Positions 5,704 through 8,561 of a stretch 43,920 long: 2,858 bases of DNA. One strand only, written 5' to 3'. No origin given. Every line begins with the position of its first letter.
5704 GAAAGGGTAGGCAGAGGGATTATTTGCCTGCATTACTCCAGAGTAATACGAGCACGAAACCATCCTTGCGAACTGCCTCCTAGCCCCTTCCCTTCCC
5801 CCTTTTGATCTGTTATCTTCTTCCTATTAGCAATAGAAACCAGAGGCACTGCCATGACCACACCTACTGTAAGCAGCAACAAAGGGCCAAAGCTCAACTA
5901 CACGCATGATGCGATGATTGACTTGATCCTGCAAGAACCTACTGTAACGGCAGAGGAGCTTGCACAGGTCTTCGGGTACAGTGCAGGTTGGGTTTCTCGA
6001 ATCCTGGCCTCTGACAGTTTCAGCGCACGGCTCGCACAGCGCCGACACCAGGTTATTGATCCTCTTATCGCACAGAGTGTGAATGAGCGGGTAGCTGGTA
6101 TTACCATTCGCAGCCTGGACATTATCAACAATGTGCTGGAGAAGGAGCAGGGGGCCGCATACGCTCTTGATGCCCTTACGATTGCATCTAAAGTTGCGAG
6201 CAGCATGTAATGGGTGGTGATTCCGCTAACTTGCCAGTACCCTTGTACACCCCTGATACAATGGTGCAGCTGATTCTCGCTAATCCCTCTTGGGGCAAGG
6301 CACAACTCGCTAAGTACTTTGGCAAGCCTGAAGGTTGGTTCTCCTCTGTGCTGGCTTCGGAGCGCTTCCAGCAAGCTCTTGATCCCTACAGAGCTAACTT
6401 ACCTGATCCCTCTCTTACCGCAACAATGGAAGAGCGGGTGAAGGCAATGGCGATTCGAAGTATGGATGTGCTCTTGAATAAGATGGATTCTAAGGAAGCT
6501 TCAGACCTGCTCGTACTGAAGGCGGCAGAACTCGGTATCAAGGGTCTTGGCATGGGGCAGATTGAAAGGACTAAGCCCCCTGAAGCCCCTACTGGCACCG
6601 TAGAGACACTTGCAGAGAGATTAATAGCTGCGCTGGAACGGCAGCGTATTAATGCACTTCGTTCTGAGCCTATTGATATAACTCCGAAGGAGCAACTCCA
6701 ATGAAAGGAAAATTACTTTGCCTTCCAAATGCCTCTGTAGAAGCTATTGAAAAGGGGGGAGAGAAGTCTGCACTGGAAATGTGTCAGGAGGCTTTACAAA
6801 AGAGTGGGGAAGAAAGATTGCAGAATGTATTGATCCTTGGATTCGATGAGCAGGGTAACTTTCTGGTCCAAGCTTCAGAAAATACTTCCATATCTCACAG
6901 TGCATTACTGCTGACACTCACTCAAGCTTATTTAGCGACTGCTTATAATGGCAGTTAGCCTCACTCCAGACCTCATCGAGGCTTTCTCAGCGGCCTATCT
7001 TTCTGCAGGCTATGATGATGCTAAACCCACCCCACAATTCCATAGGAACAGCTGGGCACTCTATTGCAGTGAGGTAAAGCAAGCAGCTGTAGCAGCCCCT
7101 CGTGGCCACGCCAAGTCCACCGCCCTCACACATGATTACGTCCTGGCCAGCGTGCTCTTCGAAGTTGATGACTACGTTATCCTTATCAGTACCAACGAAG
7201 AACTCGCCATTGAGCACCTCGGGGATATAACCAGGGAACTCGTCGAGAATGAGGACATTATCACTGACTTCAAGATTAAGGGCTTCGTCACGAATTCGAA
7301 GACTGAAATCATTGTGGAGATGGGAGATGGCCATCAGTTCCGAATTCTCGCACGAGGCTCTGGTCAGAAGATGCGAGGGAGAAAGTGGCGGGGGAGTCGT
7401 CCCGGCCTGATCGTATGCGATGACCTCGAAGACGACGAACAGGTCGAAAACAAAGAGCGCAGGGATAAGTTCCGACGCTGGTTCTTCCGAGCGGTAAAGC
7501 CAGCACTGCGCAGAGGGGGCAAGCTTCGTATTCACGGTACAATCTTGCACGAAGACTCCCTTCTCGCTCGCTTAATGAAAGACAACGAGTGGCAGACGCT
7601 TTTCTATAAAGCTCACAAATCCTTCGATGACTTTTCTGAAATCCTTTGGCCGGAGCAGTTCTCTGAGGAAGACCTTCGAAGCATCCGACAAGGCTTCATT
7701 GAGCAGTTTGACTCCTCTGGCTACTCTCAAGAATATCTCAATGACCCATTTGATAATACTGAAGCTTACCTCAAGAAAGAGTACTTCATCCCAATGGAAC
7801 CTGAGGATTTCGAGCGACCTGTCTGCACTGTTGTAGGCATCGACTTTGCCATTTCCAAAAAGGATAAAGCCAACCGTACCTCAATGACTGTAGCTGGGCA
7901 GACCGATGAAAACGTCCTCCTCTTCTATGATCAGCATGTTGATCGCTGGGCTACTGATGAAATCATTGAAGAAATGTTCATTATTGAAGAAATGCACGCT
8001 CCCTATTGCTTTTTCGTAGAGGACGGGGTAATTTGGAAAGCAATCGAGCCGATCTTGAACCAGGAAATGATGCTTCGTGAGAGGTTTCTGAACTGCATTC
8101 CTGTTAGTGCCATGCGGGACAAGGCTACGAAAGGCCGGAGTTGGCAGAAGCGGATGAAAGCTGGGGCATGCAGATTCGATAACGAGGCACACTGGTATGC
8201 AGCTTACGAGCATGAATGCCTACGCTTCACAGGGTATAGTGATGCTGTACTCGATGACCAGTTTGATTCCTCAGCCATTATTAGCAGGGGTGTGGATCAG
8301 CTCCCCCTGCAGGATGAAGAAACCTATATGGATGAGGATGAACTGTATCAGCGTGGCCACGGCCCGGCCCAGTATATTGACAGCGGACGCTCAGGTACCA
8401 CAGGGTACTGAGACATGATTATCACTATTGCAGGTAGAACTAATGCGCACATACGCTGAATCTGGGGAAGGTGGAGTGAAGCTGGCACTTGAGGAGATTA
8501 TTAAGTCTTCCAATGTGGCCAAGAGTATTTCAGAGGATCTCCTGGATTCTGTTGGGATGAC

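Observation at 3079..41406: Twelve-copy, strictly intergenic 40-44 bp palindrome family (invariant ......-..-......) marks every module boundary on both arms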

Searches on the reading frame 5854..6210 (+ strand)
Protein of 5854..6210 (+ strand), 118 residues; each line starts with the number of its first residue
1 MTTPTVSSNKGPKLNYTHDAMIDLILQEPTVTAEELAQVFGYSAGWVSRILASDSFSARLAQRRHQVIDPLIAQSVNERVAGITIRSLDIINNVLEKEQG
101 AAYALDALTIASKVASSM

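Call 31: search_protein_families(library=phrogs, proteins=[window:5854-6210:+], max_evalue=0.01)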
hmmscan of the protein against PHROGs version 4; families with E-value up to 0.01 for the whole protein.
window:5854-6210:+ (118 aa): 1 family
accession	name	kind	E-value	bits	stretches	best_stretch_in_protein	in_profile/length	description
phrog_37003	-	unknown function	0.0062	18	1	30-107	24-98/109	-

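Call 75: search_protein_families(library=pfam, proteins=[window:5854-6210:+], max_evalue=0.05)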
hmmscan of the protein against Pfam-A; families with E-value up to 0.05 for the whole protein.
window:5854-6210:+ (118 aa): 3 families
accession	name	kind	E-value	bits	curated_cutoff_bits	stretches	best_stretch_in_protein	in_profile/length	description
PF08220.18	HTH_DeoR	-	0.0043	17.2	21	1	18-43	2-27/57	DeoR-like helix-turn-helix domain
PF01498.24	HTH_Tnp_Tc3_2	-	0.026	15.2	31.5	0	20-65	3-53/72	Transposase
PF12802.13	MarR_2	-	0.035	14.7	27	0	22-52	11-42/61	MarR family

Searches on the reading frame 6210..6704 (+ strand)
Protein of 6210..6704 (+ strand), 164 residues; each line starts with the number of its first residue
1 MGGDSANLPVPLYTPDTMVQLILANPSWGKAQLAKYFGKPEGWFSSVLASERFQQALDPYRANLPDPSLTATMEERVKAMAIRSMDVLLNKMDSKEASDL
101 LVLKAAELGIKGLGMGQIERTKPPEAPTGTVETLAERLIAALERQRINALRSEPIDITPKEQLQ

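Call 31: search_protein_families(library=phrogs, proteins=[window:6210-6704:+], max_evalue=0.01)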
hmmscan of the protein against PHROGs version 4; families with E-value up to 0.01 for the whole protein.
window:6210-6704:+ (164 aa): 0 families

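Call 106: search_protein_families(library=pfam, proteins=[window:6210-6704:+], max_evalue=0.1)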
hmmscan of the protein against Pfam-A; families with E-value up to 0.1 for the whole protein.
window:6210-6704:+ (164 aa): 1 family
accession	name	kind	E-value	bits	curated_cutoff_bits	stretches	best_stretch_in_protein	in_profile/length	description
PF13565.12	HTH_32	-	0.094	13.7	33.7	0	53-83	14-43/73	Homeodomain-like domain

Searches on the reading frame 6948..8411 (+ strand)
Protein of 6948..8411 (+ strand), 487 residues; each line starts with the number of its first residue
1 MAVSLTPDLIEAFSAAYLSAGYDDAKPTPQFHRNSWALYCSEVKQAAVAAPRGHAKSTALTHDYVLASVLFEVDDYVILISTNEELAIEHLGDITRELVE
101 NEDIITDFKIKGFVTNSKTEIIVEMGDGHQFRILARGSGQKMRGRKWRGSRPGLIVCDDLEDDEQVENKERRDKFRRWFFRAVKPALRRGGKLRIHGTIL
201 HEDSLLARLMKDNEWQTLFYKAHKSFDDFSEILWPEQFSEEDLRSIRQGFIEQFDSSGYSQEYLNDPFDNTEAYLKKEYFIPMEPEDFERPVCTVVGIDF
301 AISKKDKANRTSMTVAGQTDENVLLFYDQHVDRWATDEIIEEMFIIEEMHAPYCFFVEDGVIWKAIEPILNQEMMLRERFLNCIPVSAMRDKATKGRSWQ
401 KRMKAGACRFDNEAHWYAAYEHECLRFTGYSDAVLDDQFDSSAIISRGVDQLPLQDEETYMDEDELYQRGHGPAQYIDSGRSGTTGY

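Call 7: search_protein_families(library=phrogs, proteins=[window:6948-8411:+])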
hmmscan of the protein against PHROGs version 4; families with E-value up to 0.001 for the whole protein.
window:6948-8411:+ (487 aa): 5 families
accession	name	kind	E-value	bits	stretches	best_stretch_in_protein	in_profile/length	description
phrog_38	-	head and packaging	3.1e-66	225.5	1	28-462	290-716/760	terminase large subunit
phrog_5573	-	head and packaging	4.8e-13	50.1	1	229-443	23-228/250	terminase large subunit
phrog_14112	-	unknown function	1.9e-07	31.8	1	43-184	102-244/247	-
phrog_4758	-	head and packaging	1.6e-06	28.7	1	40-214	54-222/243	terminase large subunit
phrog_28155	-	head and packaging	0.00097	20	0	36-192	52-196/260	terminase large subunit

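Call 9: search_dna_similar(query=window:6948-8411:+, collection=phages, mode=protein, max_rows=25)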
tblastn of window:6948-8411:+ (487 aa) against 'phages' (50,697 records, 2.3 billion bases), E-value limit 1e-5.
Records with a match: 324; places in all: 325; records where one place covers at least 80% of the query: 10.
Best place of each record, by identity: <60% 324.
By first word of the organism name: Ralstonia 93; Pseudomonas 92; Bacteroides 21; Bacteriophage 20; Paenibacillus 13; Bacillus 12; Porphyromonas 10; Alteromonas 5; Leptospira 5; Haemophilus 4; and 28 more.
By host as written in the record: Ralstonia solanacearum 65; - 46; Pseudomonas aeruginosa 43; Pseudomonas aeruginosa PA14 17; Paenibacillus larvae 11; Ralstonia solanacearum Race 3, Biovar 1 6; Alteromonas macleodii str. 'Balearic Sea AD45' 5; Helicobacter pullorum 3; and 102 more.
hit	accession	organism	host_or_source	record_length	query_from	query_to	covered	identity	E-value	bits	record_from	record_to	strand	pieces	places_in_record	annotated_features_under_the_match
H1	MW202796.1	Caudoviricetes sp.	Manatee Spring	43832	3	487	100%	39.5%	2e-106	353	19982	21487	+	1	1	terminase large subunit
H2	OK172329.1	Alcaligenes phage vB_Af_QDWS535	Alcaligenes faecalis 10106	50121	119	452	69%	35.6%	2e-62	226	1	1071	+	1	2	terminase large subunit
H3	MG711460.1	Faecalibacterium phage FP_Mushu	Faecalibacterium prausnitzii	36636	10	410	82%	28.3%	3e-31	134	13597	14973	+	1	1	terminase large subunit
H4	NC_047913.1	Faecalibacterium phage FP_Mushu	Faecalibacterium prausnitzii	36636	10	410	82%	28.3%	3e-31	134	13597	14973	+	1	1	terminase large subunit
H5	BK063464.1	Mushuvirus mushu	Oscillospiraceae sp. ER4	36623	10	410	82%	28.3%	4e-31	133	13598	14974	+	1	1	terminase large subunit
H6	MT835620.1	Bacteriophage sp.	human fecal samples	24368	10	410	82%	28.1%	4e-31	133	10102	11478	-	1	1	record has no annotation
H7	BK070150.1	Bacteriophage sp.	Helicobacter sp. 12S02232-10 genome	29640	50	448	82%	27.1%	4e-22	106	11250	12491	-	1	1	hypothetical protein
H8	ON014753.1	Pseudanabaena phage Pam1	Pseudanabaena sp.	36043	37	451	85%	25.4%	4e-20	100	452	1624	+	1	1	terminase large subunit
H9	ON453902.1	Clostridium phage Villandry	Enterocloster clostridioformis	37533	13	313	62%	32.2%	1e-28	125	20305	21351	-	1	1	terminase large subunit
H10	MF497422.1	Vibrio phage vB_VspS_VS-ABTNL-3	Vibrio splendidus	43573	48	474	88%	22.2%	3e-10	69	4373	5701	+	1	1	hypothetical protein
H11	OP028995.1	Microcystis phage Mae-Yong1326-1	Microcystis aeruginosa FACHB-1326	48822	38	458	86%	21.9%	2e-13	79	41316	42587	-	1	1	terminase large subunit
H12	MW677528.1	Rhodobacter phage RcWaterboi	Rhodobacter capsulatus YW1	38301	50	412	75%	23.8%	2e-13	79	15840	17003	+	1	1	30: terminase large subunit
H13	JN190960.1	Rhodobacter phage RcapMu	Rhodobacter capsulatus SB1003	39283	50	412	75%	23.8%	3e-14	82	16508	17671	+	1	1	large terminase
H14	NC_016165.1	Rhodobacter phage RcapMu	Rhodobacter capsulatus SB1003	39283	50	412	75%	23.8%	3e-14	82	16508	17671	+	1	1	terminase large subunit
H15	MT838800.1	Bacteriophage sp.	human fecal samples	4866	13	289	57%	31.1%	1e-32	138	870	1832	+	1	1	record has no annotation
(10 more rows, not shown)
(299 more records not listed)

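Call 12: find_related_loci(query=window:6948-8411:+, collection=viral_contigs, flank=10000)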
Query window:6948-8411:+ (487 aa) in viral_contigs; peptide patterns used: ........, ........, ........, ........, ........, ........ (x = any residue, [..] = any of these).
7 stretches matched a pattern, but none encodes a relative of the query by tblastn (E <= 1e-3).

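Call 13: find_homologous_proteins(query=window:6948-8411:+, max_evalue=1e-20)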
Query window:6948-8411:+ (487 aa): 3026 proteins with E <= 1e-20 among 8000 candidates; the best 120 are listed.
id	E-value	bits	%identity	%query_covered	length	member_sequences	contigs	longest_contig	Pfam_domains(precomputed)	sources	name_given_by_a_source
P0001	0.0e+0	1081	95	100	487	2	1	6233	-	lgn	-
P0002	1.6e-275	932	81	100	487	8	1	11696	-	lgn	-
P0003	5.7e-274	927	81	100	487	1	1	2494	-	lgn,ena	-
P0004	2.2e-267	906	80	100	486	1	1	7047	-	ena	-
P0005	1.4e-266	903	81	99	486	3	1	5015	-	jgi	jgi:hypothetical protein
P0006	5.5e-264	894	80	100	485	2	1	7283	-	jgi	jgi:predicted phage terminase large subunit-like protein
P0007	5.7e-264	894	80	100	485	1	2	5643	-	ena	-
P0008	3.7e-262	888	78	100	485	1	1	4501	-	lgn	-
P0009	2.3e-261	886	79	100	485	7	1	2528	-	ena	-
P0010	2.5e-261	886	78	100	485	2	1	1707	-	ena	-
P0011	2.7e-261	885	78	100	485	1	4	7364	-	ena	-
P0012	5.7e-261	884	78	100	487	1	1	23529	-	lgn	-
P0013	9.8e-261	884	79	100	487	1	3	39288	-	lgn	-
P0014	2.9e-260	882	79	100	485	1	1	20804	-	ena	-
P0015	3.2e-260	882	78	99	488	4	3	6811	-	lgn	-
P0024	1.9e-257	873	76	100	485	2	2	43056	-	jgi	jgi:predicted phage terminase large subunit-like protein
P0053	1.7e-240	817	72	99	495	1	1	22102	-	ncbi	-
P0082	1.0e-224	765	68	99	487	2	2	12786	-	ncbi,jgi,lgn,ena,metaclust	metaclust:\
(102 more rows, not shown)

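Call 15: find_encoding_contigs(protein=P0013, flank=10000, max_places=2)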
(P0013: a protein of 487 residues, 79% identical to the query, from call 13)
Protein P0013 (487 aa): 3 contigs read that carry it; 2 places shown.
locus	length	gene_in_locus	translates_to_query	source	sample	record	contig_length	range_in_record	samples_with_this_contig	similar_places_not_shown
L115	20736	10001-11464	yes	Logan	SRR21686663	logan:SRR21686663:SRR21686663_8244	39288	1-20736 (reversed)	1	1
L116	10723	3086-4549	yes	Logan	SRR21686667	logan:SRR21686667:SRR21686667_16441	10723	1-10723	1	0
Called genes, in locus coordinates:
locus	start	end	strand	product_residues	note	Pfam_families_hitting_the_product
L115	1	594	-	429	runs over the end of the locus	PF05970:PIF1, PF13086:AAA_11 (faint), PF13604:AAA_30, PF01443:Viral_helicase1 (faint), PF13245:AAA_19, PF13538:UvrD_C_2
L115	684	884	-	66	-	-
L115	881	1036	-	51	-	-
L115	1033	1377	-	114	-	-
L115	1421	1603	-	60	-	-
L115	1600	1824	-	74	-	-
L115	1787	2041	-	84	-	-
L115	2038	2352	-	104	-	-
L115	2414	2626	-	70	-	-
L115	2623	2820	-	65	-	-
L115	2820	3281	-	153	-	-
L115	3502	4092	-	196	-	-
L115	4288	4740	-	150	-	-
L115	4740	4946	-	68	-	-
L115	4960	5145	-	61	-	-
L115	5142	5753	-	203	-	-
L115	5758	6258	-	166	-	-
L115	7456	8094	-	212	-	-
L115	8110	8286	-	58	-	-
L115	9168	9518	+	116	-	-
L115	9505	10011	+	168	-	-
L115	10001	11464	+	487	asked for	-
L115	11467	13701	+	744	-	PF23899:SU10_portal (faint)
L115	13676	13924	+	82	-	-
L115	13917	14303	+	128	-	PF00166:Cpn10 (weak)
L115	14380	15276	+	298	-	-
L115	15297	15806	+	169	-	-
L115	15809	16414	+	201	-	-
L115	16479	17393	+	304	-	PF25209:Phage_capsid_4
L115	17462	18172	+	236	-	-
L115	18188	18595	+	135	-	-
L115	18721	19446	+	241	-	-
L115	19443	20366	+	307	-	PF05118:Asp_Arg_Hydrox, PF07883:Cupin_2 (weak)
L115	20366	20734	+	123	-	?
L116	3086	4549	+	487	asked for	-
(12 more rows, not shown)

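Call 16: find_encoding_contigs(protein=P0024, flank=10000, max_places=2)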
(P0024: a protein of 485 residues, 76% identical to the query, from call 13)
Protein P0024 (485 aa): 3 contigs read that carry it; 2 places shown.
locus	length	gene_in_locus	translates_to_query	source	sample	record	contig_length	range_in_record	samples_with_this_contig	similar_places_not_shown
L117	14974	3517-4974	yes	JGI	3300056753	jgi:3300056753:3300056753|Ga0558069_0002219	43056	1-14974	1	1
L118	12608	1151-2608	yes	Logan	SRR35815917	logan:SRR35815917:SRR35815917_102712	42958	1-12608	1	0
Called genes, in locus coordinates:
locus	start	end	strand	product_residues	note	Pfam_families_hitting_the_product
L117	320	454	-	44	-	-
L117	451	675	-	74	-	-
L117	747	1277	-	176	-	-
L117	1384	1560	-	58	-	-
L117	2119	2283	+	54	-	-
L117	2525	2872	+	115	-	-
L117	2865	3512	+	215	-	-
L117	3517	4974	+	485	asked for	-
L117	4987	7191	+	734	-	-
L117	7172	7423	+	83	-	-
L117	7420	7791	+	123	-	PF00166:Cpn10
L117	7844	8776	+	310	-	-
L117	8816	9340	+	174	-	-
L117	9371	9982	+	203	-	-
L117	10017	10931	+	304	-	PF25209:Phage_capsid_4, PF10124:Mu-like_gpT (weak)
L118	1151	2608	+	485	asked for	-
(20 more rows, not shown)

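Call 25: find_related_loci(query=A1, collection=metagenome_contigs, flank=10000)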
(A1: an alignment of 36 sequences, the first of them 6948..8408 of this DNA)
Query A1 (487 aa) in metagenome_contigs; peptide patterns used: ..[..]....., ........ (x = any residue, [..] = any of these).
258 stretches matched a pattern; 163 encode a relative of the query (tblastn E <= 1e-3); the best 80 are kept; 80 distinct loci.
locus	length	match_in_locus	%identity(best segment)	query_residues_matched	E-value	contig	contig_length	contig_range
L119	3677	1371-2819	74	3-487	0e+0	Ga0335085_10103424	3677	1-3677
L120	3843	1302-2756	77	3-487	0e+0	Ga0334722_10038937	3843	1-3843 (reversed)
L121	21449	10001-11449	72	5-487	0e+0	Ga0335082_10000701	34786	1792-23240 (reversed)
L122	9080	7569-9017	72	5-487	0e+0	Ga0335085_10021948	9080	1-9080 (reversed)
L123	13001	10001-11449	72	5-487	0e+0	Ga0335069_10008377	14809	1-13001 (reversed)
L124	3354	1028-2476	71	5-487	0e+0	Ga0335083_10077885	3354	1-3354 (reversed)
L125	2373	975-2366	73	5-467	0e+0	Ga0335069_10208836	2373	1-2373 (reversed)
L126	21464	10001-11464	69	2-487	0e+0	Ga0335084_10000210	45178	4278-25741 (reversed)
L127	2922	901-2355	70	1-487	0e+0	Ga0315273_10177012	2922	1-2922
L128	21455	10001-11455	69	5-487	0e+0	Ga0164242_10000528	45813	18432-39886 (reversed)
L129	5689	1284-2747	67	1-487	0e+0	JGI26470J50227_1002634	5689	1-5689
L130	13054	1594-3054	69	3-487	0e+0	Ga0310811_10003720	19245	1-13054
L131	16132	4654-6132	68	3-487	0e+0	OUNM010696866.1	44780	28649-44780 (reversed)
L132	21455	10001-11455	68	5-487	0e+0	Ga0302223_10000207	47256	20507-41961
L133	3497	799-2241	65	5-487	0e+0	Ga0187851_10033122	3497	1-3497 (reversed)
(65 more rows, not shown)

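Call 82: list_cluster_members(proteins=[P0053, P0082, P0231])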
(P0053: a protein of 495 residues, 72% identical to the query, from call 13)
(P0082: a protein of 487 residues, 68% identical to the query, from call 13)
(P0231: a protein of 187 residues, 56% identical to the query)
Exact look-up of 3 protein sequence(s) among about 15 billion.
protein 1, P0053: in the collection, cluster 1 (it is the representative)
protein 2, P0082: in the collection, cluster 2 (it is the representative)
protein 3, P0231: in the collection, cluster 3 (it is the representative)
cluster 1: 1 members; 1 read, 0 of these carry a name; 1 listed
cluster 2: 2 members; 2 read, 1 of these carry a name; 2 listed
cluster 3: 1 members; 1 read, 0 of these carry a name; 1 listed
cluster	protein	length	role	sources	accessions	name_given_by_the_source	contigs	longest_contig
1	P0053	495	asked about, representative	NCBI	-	-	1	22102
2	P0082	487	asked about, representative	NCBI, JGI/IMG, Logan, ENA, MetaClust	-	\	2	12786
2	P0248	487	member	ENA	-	-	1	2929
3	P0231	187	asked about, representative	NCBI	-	-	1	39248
